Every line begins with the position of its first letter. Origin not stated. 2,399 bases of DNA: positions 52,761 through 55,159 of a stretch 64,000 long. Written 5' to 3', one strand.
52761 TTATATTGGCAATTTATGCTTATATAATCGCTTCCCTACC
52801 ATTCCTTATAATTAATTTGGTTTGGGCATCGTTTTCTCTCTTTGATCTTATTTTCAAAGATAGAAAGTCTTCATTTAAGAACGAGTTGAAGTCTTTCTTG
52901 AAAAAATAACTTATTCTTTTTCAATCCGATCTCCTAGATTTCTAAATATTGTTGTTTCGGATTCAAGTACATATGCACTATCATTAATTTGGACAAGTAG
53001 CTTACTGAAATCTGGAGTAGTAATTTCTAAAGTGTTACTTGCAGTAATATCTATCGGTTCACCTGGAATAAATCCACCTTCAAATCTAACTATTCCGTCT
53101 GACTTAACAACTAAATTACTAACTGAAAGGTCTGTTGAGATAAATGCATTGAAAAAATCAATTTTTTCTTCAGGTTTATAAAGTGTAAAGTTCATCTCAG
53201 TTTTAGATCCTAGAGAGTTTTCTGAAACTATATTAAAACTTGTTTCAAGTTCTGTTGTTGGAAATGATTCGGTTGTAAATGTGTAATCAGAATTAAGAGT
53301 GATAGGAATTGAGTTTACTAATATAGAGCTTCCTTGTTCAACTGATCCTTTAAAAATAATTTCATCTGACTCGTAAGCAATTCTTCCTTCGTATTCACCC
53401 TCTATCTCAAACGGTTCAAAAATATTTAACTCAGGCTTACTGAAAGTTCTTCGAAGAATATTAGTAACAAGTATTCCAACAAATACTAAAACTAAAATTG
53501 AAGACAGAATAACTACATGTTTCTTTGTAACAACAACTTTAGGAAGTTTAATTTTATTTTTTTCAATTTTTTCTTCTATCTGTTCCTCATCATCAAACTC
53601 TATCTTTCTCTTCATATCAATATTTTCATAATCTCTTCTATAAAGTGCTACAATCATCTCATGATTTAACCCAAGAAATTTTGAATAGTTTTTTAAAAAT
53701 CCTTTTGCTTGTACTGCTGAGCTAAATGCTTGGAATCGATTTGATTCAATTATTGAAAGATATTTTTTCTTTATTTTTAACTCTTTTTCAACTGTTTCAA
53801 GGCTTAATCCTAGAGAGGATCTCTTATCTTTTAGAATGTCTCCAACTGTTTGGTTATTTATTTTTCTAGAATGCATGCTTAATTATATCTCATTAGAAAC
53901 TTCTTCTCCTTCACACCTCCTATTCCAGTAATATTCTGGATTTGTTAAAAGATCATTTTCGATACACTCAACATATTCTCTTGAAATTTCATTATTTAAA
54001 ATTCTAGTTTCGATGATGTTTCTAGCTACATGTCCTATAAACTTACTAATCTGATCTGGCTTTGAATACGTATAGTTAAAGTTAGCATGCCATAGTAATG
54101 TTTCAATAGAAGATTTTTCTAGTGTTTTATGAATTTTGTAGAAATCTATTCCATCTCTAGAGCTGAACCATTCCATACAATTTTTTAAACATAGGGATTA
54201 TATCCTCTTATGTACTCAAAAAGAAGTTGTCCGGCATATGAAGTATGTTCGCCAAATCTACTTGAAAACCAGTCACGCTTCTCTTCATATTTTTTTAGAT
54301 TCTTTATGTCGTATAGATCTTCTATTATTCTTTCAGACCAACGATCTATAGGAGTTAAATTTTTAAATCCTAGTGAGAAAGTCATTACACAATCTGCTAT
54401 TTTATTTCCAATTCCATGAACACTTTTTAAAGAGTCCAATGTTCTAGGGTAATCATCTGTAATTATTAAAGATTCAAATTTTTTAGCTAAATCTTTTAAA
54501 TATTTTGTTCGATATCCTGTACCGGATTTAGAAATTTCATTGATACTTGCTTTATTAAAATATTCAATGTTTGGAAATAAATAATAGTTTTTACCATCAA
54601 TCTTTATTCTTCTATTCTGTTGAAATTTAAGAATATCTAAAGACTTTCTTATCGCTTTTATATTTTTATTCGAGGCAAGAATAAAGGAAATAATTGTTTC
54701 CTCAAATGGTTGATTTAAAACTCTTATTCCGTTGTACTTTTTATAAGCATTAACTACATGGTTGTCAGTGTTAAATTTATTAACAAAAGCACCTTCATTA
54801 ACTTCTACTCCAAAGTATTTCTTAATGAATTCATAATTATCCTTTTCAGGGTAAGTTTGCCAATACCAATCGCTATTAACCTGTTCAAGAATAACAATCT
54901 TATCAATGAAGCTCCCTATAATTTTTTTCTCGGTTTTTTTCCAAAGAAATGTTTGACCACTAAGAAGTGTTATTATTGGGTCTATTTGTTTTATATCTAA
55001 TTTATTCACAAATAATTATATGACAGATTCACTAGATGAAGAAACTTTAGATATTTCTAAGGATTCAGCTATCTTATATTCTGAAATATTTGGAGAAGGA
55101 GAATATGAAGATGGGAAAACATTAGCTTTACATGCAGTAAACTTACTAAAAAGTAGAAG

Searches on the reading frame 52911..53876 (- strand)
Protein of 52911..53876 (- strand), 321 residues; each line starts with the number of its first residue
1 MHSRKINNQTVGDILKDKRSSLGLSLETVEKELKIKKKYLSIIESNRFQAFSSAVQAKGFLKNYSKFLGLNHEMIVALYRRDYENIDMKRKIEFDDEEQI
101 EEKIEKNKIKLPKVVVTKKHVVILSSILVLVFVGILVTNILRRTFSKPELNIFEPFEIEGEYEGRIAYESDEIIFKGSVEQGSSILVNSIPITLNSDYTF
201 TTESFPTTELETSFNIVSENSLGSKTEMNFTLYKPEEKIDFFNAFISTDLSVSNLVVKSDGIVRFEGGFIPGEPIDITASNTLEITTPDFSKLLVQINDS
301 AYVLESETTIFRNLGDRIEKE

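Call 47: search_protein_families(library=pfam, proteins=[window:52911-53876:-], max_evalue=0.0001)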
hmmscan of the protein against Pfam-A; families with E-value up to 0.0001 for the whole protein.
window:52911-53876:- (321 aa): 2 families
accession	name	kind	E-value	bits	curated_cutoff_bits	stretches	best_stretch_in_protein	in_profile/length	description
PF13413.12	HTH_25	-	2.2e-16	59.8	24.6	1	15-73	2-60/62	Helix-turn-helix domain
PF12844.13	HTH_19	-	5.7e-06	26.6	30.2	1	15-79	4-62/64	Helix-turn-helix domain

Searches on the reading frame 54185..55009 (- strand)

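Call 47: search_protein_families(library=pfam, proteins=[window:54185-55009:-], max_evalue=0.0001)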
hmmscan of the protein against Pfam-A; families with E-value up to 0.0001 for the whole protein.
window:54185-55009:- (274 aa): 1 family
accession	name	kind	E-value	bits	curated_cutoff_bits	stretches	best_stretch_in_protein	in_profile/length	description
PF07934.18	OGG_N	-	6.6e-17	62.2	23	1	6-105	6-114/115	8-oxoguanine DNA glycosylase, N-terminal domain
